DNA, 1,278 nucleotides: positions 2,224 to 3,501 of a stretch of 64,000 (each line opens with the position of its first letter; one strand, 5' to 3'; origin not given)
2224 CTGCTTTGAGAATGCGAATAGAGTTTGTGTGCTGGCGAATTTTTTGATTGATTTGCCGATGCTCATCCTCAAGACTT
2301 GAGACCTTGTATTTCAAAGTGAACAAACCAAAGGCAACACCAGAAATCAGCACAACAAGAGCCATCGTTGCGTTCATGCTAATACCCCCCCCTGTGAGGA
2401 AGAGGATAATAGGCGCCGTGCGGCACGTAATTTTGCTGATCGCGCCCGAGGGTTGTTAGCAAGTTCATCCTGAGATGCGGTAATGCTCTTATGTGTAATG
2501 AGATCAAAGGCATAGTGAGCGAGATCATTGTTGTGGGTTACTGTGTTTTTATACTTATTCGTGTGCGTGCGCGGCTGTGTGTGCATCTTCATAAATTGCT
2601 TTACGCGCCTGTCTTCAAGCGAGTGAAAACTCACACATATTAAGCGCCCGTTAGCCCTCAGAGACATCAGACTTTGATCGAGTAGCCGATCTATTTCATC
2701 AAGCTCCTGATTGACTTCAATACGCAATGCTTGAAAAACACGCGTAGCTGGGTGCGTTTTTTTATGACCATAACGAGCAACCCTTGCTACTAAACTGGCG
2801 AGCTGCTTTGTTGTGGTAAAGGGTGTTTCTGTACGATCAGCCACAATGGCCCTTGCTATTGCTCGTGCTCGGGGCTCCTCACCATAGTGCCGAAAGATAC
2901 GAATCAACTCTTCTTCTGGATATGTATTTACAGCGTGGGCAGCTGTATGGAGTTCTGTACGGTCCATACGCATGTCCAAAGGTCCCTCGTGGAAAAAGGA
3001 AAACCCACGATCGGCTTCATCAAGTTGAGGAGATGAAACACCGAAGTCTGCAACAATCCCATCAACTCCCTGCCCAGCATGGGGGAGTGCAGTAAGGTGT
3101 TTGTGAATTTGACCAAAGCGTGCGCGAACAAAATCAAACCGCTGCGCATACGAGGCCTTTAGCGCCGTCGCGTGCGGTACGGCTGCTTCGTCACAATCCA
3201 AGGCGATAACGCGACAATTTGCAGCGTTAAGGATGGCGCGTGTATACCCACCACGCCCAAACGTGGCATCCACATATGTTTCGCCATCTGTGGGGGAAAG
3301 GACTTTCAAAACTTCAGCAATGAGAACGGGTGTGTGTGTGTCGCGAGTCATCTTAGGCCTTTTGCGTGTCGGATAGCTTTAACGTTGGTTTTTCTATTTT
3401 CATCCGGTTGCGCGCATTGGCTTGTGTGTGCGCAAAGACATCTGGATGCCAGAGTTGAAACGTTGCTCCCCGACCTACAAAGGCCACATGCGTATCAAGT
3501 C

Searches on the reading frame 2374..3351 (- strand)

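Call 28: search_protein_families(library=pfam, proteins=[window:2374-3351:-], max_evalue=0.00001)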
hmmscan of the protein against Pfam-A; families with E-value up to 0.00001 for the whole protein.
window:2374-3351:- (325 aa): 1 family
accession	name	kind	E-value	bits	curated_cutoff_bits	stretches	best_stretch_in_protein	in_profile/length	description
PF01795.25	Methyltransf_5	-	2.4e-97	326.6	27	1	5-313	3-308/309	MraW methylase family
